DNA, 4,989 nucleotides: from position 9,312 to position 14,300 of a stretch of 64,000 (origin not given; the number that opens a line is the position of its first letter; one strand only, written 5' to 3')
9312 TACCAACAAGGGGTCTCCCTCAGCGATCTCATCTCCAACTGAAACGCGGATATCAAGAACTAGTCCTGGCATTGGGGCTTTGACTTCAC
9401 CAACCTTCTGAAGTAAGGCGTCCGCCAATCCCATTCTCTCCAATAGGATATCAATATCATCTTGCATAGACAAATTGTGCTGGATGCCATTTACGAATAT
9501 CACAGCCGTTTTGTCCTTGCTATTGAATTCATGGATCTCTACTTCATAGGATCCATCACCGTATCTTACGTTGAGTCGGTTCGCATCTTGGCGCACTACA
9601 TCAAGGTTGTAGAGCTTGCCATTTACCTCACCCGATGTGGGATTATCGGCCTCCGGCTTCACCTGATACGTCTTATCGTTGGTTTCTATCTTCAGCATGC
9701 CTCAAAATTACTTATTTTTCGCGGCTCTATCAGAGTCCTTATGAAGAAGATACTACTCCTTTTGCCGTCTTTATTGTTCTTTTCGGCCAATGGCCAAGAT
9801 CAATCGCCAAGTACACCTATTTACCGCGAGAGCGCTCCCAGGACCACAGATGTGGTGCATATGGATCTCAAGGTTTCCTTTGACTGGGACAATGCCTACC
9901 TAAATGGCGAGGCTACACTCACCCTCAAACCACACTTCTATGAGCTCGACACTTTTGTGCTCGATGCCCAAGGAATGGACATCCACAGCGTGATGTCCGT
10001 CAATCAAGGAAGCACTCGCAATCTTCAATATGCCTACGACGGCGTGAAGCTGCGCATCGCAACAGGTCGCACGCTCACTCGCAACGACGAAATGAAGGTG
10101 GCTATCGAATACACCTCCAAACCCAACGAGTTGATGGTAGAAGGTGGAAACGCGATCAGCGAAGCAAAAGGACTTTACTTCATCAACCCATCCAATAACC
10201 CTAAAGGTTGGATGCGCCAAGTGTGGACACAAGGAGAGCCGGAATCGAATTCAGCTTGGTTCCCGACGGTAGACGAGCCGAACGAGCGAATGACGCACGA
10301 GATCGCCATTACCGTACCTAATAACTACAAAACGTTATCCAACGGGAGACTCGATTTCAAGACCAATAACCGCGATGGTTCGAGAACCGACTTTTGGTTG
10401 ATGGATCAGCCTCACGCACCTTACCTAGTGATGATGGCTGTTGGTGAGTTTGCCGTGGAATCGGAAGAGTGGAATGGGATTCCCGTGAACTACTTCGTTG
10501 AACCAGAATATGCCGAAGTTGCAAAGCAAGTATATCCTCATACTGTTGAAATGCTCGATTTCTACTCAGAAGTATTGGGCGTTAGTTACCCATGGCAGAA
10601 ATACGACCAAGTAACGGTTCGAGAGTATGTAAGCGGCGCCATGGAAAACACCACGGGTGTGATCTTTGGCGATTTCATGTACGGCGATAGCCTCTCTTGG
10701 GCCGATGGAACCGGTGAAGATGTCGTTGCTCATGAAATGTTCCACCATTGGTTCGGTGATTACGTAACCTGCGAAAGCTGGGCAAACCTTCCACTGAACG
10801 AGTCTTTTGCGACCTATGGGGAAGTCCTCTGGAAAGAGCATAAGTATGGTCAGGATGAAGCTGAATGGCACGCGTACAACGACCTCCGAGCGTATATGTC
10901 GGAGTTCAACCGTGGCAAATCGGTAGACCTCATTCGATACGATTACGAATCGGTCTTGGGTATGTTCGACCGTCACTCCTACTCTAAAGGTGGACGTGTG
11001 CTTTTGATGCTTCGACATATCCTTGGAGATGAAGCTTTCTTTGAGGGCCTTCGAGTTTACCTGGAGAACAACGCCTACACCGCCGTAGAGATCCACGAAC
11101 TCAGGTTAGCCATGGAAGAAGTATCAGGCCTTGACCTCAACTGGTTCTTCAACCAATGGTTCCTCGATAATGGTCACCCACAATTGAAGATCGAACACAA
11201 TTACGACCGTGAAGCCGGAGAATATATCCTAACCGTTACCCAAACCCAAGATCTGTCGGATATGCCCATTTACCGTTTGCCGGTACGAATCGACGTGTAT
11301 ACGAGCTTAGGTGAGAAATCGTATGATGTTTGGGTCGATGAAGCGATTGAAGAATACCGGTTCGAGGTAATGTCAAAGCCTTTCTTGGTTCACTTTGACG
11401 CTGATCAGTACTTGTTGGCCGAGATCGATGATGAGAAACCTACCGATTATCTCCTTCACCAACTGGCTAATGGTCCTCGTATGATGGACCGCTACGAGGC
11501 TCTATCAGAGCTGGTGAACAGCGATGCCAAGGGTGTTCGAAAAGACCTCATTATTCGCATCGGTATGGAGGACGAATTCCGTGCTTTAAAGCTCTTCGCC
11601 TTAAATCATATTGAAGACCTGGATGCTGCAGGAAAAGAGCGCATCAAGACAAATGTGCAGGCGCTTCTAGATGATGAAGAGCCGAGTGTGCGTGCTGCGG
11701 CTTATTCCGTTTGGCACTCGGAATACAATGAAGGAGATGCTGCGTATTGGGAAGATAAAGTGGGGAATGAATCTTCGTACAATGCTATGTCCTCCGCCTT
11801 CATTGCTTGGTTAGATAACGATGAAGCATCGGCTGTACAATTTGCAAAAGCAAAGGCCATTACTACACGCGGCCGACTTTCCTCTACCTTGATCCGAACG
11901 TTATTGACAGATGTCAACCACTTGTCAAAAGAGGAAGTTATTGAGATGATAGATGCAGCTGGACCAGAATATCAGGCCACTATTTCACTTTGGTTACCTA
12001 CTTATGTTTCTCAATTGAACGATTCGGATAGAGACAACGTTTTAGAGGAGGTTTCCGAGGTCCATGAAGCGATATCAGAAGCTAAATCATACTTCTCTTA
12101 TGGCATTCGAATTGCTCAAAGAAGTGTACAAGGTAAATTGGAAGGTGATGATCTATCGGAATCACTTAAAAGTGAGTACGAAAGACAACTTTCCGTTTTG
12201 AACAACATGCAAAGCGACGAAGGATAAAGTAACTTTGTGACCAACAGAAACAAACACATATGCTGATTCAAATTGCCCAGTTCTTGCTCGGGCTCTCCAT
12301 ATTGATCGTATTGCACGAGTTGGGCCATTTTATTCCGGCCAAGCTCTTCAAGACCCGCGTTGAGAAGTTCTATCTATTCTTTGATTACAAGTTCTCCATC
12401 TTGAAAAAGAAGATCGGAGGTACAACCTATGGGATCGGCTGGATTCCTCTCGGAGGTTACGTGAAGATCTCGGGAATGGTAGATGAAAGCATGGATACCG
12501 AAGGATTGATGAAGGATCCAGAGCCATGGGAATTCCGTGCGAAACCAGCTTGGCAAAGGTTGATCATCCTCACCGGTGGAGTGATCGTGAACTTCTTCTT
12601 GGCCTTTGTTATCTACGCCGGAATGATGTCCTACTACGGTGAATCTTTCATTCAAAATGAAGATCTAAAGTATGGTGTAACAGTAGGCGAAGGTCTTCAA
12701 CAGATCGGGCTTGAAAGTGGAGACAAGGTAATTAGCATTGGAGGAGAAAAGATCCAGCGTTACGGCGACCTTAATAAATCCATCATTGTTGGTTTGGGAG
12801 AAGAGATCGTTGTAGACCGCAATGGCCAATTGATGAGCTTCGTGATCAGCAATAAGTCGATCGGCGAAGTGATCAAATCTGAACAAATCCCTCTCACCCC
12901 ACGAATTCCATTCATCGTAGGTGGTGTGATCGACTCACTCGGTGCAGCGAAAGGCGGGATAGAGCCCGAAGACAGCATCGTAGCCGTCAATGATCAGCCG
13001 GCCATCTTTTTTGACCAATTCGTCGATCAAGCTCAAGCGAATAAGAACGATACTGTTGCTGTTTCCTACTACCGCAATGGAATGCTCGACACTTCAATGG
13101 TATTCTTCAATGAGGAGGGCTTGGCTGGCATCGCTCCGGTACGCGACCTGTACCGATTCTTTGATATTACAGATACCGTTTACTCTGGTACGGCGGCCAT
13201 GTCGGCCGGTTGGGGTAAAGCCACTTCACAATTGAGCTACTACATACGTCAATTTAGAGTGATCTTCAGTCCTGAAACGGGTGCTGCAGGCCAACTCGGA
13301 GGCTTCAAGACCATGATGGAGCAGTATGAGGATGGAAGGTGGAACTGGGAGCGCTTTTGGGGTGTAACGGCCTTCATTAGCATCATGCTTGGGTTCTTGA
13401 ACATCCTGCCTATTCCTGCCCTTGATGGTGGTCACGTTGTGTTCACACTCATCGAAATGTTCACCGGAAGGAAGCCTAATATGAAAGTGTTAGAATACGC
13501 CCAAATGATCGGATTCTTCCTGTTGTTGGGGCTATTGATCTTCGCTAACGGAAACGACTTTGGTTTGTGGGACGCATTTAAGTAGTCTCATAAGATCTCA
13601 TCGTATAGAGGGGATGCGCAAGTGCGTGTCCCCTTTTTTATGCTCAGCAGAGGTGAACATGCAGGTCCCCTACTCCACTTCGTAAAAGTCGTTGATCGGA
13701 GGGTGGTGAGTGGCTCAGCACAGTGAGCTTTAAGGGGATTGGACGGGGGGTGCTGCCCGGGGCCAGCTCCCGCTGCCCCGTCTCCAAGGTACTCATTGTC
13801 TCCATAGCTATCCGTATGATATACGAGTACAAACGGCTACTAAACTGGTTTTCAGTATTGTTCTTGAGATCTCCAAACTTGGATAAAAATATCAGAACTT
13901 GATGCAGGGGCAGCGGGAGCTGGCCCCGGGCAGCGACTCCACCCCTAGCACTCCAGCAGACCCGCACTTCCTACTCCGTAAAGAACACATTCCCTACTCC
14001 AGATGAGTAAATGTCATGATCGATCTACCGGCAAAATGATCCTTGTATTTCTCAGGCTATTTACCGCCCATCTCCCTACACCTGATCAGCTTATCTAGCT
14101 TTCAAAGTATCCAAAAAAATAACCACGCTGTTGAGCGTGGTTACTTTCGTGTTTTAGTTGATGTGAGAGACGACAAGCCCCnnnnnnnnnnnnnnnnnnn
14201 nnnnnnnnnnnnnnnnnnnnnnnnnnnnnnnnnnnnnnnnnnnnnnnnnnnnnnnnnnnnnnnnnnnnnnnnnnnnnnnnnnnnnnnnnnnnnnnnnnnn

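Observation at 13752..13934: Unrecognised roughly 190-bp dispersed element with GC-rich terminal inverted repeats, two copies in 64 kb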

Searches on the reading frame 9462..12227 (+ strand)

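Call 23: search_protein_families(library=pfam, proteins=[window:9462-12227:+])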
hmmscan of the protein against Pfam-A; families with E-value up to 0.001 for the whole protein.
window:9462-12227:+ (921 aa): 3 families
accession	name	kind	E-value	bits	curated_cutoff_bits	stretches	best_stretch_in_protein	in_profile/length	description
PF01433.26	Peptidase_M1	-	2.6e-45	155.1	27.7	1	360-566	5-218/218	Peptidase family M1 domain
PF17900.6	Peptidase_M1_N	-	2.9e-16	60.6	25.8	1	133-322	4-186/186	Peptidase M1 N-terminal domain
PF11940.14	DUF3458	-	0.0004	21.2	28.6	1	571-638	1-75/95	Domain of unknown function (DUF3458) Ig-like fold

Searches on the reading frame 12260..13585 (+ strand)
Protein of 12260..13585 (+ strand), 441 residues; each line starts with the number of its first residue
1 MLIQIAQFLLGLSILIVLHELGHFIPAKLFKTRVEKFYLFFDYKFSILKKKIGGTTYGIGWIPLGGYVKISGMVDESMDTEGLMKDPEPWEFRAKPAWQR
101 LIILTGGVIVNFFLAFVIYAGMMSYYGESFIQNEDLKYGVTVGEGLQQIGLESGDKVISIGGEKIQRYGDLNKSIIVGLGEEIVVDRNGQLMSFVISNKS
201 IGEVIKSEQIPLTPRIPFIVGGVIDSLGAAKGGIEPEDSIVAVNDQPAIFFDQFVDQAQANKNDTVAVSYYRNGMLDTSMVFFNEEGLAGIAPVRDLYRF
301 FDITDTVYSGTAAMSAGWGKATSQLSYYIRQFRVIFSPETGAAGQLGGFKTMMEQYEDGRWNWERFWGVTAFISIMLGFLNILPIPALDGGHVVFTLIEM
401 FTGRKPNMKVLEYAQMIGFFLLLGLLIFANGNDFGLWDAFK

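Call 23: search_protein_families(library=pfam, proteins=[window:12260-13585:+])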
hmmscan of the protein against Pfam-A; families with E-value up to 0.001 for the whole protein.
window:12260-13585:+ (441 aa): 4 families
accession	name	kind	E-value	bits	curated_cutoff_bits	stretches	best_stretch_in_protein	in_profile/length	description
PF02163.28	Peptidase_M50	-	3.4e-48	164.3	27.2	1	8-424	2-220/221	Peptidase family M50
PF13180.12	PDZ_2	-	7.6e-08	33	27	0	221-278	17-75/80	PDZ domain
PF17820.7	PDZ_6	-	5.9e-05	23.2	27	0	148-176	13-41/54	PDZ domain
PF00595.29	PDZ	-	8.2e-05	23.4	23.2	0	212-251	23-60/81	PDZ domain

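Call 39: find_encoding_contigs(protein=window:12260-13585:+, flank=3000, max_places=8)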
Protein window:12260-13585:+ (441 aa): 10 contigs read that carry it; 8 places shown.
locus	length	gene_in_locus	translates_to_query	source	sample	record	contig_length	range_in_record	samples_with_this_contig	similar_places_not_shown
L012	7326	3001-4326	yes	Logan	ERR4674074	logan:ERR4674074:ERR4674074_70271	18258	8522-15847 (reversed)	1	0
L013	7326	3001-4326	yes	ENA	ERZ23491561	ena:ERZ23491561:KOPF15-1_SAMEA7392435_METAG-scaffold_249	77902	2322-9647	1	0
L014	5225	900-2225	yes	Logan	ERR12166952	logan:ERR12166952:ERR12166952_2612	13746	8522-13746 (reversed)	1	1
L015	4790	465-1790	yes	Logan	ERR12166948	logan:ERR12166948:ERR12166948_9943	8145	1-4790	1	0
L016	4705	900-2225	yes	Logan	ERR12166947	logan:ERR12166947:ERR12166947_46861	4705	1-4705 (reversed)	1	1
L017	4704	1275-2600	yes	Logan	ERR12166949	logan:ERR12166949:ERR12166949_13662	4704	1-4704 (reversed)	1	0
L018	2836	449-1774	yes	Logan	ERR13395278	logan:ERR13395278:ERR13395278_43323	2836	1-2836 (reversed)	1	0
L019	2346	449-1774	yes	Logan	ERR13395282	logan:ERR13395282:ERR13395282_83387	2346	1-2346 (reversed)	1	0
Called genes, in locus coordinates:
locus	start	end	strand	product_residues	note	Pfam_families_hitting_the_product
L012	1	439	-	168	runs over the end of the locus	PF25917:BSH_RND (faint), PF25919:BSH_CusB (faint), PF00364:Biotin_lipoyl, PF25973:BSH_CzcB (faint), PF25984:BSH_YknX (faint)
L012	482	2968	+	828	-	PF17900:Peptidase_M1_N, PF01433:Peptidase_M1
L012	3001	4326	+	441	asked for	PF02163:Peptidase_M50, PF13180:PDZ_2 (faint)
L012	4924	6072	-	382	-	-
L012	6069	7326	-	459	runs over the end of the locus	PF13505:OMP_b-brl (weak), PF13568:OMP_b-brl_2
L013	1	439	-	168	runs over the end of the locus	PF25917:BSH_RND (faint), PF25919:BSH_CusB (faint), PF00364:Biotin_lipoyl, PF25973:BSH_CzcB (faint), PF25984:BSH_YknX (faint)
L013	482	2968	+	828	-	PF17900:Peptidase_M1_N, PF01433:Peptidase_M1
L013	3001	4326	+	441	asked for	PF02163:Peptidase_M50, PF13180:PDZ_2 (faint)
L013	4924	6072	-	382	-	-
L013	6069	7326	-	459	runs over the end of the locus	PF13568:OMP_b-brl_2, PF13505:OMP_b-brl (weak)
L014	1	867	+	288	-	?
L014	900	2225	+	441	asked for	PF02163:Peptidase_M50, PF13180:PDZ_2 (faint)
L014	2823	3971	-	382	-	-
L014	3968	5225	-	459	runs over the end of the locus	PF13505:OMP_b-brl (weak), PF13568:OMP_b-brl_2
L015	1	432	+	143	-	?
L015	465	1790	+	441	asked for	PF02163:Peptidase_M50, PF13180:PDZ_2 (faint)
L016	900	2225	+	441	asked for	PF02163:Peptidase_M50, PF13180:PDZ_2 (faint)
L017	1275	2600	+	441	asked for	PF02163:Peptidase_M50, PF13180:PDZ_2 (faint)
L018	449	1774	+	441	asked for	PF02163:Peptidase_M50, PF13180:PDZ_2 (faint)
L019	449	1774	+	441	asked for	PF02163:Peptidase_M50, PF13180:PDZ_2 (faint)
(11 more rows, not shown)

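Call 40: find_homologous_proteins(query=window:12260-13585:+, max_evalue=1e-40)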
Query window:12260-13585:+ (441 aa): 8000 proteins with E <= 1e-40 among 8000 candidates; the best 120 are listed.
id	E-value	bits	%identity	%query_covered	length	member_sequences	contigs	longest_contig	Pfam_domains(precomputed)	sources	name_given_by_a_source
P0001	1.4e-292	988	100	100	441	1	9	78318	PF13180.13,PF02163.29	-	-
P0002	1.2e-236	804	80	100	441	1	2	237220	PF17820.8,PF00595.30,PF13180.13,PF02163.29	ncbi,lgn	-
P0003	4.9e-205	700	68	100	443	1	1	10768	PF17820.8,PF00595.30,PF13180.13,PF02163.29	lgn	-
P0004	2.3e-201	688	68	100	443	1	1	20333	PF17820.8,PF00595.30,PF02163.29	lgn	-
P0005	6.5e-196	670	66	100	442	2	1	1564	PF17820.8,PF00595.30,PF13180.13,PF02163.29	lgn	-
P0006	7.5e-196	670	67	100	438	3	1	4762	PF17820.8,PF00595.30,PF13180.13,PF02163.29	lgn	-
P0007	1.2e-193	662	66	100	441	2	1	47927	PF17820.8,PF00595.30,PF13180.13,PF02163.29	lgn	-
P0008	2.7e-193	661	67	100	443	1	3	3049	PF17820.8,PF13180.13,PF02163.29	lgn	-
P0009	4.8e-190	650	65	100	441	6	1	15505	PF17820.8,PF00595.30,PF13180.13,PF02163.29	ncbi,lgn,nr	ncbi:MAG: RIP metalloprotease RseP [Bacteroidetes bacterium]|nr:MAG: RIP metalloprotease RseP [Bacte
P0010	5.9e-190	650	65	100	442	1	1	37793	PF17820.8,PF00595.30,PF13180.13,PF02163.29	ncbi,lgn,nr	ncbi:MAG: RIP metalloprotease RseP [Flavobacteriia bacterium]|nr:RIP metalloprotease RseP [Flavobact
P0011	5.4e-186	637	65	100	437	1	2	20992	PF17820.8,PF00595.30,PF13180.13,PF02163.29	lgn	-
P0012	1.6e-181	622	63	100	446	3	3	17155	PF17820.8,PF02163.29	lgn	-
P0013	1.1e-180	620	63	100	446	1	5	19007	PF17820.8,PF02163.29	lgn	-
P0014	9.0e-178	610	62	100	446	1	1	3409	PF17820.8,PF02163.29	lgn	-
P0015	2.6e-177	608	61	100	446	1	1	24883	PF17820.8,PF13180.13,PF02163.29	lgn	-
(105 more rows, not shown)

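Call 41: find_encoding_contigs(protein=P0002, flank=10000, max_places=3)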
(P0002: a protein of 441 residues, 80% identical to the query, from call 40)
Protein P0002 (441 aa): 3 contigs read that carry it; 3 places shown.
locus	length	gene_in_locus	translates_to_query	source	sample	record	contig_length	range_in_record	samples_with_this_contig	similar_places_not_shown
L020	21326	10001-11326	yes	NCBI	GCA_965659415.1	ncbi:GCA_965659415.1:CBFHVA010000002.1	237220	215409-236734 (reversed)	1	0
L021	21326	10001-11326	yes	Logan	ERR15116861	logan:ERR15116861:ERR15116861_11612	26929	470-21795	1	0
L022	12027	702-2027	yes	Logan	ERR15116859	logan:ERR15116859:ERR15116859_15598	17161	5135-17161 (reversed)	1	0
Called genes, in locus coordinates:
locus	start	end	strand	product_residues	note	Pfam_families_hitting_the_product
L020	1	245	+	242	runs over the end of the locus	?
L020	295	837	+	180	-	-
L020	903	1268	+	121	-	-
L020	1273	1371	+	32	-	-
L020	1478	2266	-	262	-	PF00561:Abhydrolase_1, PF12146:Hydrolase_4, PF12697:Abhydrolase_6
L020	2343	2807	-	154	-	-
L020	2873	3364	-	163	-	-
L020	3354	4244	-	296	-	-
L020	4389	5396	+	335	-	-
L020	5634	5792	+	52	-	-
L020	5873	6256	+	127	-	PF03061:4HBT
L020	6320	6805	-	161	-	PF14347:DUF4399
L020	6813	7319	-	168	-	PF25917:BSH_RND (faint), PF25984:BSH_YknX (faint), PF25919:BSH_CusB (faint), PF00364:Biotin_lipoyl, PF25973:BSH_CzcB (faint)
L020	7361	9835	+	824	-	PF17900:Peptidase_M1_N, PF01433:Peptidase_M1, PF11940:DUF3458 (weak)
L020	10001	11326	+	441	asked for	PF02163:Peptidase_M50, PF13180:PDZ_2 (faint), PF00595:PDZ (faint), PF17820:PDZ_6 (faint)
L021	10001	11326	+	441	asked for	PF02163:Peptidase_M50, PF13180:PDZ_2 (faint), PF00595:PDZ (faint), PF17820:PDZ_6 (faint)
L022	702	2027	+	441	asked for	PF02163:Peptidase_M50, PF13180:PDZ_2 (faint), PF00595:PDZ (faint), PF17820:PDZ_6 (faint)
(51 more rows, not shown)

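Call 42: find_encoding_contigs(protein=P0010, flank=10000, max_places=2)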
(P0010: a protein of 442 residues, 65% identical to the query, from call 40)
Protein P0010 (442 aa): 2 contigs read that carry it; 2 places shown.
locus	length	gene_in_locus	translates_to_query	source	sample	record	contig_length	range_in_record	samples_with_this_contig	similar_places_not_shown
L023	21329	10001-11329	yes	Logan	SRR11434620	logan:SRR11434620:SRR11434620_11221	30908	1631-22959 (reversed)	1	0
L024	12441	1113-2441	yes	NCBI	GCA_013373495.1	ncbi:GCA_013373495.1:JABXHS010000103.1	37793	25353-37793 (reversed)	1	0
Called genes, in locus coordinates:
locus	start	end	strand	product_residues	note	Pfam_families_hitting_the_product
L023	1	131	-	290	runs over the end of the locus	-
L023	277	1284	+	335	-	-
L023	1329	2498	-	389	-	-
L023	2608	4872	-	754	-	PF18962:Por_Secre_tail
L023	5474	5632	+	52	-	-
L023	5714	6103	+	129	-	PF03061:4HBT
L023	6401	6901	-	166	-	PF14347:DUF4399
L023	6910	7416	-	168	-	PF25917:BSH_RND (faint), PF00364:Biotin_lipoyl, PF25973:BSH_CzcB (faint), PF25984:BSH_YknX (faint)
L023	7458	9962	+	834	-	PF17900:Peptidase_M1_N, PF01433:Peptidase_M1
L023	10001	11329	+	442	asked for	PF02163:Peptidase_M50, PF13180:PDZ_2 (faint), PF00595:PDZ (faint), PF17820:PDZ_6 (faint)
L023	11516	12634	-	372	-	-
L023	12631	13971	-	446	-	PF13568:OMP_b-brl_2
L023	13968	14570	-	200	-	PF07638:Sigma70_ECF, PF04542:Sigma70_r2, PF08281:Sigma70_r4_2, PF04545:Sigma70_r4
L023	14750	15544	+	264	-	PF14808:TMEM164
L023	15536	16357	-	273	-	PF02535:Zip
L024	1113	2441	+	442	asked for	PF02163:Peptidase_M50, PF13180:PDZ_2 (faint), PF00595:PDZ (faint), PF17820:PDZ_6 (faint)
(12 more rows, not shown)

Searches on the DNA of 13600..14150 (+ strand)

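Call 24: search_rna_families(source=window, start=13600, end=14150, threshold=evalue, max_evalue=10)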
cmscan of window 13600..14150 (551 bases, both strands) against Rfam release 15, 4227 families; matches with E-value up to 10: 10.
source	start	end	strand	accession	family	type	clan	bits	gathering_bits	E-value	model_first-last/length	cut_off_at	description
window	13752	13934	+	RF01005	MIR530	Gene; miRNA;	-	28.5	85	0.0025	1-172/172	no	MIR530 microRNA precursor family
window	14111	14150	-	RF02074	STnc240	Gene; sRNA;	-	21.4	55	1.2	34-77/77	5'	Enterobacterial sRNA STnc240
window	14075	14144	+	RF01393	isrJ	Gene; sRNA;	-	19.8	37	0.31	1-75/75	no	isrJ Hfq binding RNA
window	13695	13772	-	RF02959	DUF3085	Cis-reg;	-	19.2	40.6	0.63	1-76/76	no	DUF3085 RNA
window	13724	13786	+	RF03417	mir-343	Gene; miRNA;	-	17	70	0.89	1-70/70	no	mir-343 microRNA precursor family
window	13724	13795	+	RF03341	mir-943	Gene; miRNA;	-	15.6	95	9.8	1-98/98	no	mir-943 microRNA precursor family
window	13955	14021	-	RF01809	symR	Gene; antitoxin;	-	14.7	61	4.9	1-77/77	no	SymR antitoxin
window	13612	13637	+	RF02985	ftsZ-DE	Gene; sRNA;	-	14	72.2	5.1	1-69/69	no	ftsZ-DE RNA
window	14043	14146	+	RF00512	Leu_leader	Cis-reg; leader;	-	13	50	7.6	1-148/148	no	Leucine operon leader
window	13620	13731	-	RF02174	SMAD5-AS1_2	Gene; lncRNA;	-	8.8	50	9.9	1-129/129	no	SMAD5 antisense RNA 1 conserved region 2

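Call 80: search_dna_similar(query=window:13745-13941:+, collection=plasmids, mode=distant, max_evalue=0.01, max_rows=10)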
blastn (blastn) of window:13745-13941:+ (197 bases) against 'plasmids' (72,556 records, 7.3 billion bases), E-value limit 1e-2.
No match.

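Call 81: search_dna_similar(query=window:13745-13941:+, collection=phages, mode=distant, max_evalue=0.01, max_rows=10)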
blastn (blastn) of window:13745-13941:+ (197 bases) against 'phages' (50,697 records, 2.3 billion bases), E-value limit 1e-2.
No match.
